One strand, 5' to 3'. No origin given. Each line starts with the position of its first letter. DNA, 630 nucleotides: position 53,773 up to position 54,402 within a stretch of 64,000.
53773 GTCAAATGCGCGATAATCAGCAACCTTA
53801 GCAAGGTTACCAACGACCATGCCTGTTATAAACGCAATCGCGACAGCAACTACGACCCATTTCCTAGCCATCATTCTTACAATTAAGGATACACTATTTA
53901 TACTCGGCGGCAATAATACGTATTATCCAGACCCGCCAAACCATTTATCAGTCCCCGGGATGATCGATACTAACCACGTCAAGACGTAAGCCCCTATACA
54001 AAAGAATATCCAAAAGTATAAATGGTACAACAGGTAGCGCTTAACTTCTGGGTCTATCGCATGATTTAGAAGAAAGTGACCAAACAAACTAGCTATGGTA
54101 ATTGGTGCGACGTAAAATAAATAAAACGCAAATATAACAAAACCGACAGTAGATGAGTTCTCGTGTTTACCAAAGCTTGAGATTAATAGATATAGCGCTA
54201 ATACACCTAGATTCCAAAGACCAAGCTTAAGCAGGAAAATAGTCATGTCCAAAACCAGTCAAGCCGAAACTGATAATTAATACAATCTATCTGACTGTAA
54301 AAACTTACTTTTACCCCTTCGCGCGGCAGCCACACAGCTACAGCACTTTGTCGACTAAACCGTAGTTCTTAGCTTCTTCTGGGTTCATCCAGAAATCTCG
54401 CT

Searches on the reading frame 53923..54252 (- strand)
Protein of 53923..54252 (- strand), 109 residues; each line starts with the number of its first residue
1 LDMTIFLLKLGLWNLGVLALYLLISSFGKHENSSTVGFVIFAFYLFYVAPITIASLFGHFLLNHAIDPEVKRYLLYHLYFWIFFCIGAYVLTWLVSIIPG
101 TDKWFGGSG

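Call 10: search_protein_families(library=pfam, max_evalue=1, proteins=[window:53923-54252:-])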
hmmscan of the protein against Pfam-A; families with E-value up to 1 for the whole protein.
window:53923-54252:- (109 aa): 3 families
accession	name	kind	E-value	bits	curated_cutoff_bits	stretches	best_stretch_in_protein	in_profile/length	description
PF03706.18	LPG_synthase_TM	-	0.0058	16.6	33.4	1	4-55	210-261/302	Lysylphosphatidylglycerol synthase TM region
PF02705.21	K_trans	-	0.069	12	24.8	1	17-92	140-214/454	K+ potassium transporter integral membrane domain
PF09973.14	DUF2208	-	0.79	9.8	24.3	1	35-94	93-151/231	Predicted membrane protein (DUF2208)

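Call 11: search_protein_families(library=ncbifam, max_evalue=1, proteins=[window:53923-54252:-])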
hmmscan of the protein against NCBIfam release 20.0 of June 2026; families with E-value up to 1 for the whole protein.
window:53923-54252:- (109 aa): 2 families
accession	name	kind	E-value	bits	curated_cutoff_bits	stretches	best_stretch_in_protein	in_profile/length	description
NF005166.0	PRK06638.2-1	equivalog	0.062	13.2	284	1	17-89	32-104/174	NADH-quinone oxidoreductase subunit J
TIGR04477.1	sorted_by_XrtN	equivalog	0.27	9.3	250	1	17-104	9-93/822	XrtN system VIT domain-containing protein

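Call 62: search_protein_families(library=phrogs, max_evalue=0.01, proteins=[window:53923-54252:-])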
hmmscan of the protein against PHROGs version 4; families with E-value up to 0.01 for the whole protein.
window:53923-54252:- (109 aa): 0 families

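Call 63: search_protein_families(library=padloc, max_evalue=0.01, proteins=[window:53923-54252:-])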
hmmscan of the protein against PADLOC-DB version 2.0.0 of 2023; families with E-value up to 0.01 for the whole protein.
window:53923-54252:- (109 aa): 0 families
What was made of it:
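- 53923..54252 (-): Upstream small multi-pass membrane protein (109 aa by ORF; called as 103-107 aa in relatives). It is the conserved neighbour of the gene, together with clpP (54338-54931) and tig (54972-56153). No family hit (calls 10, 11, 62, 63).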
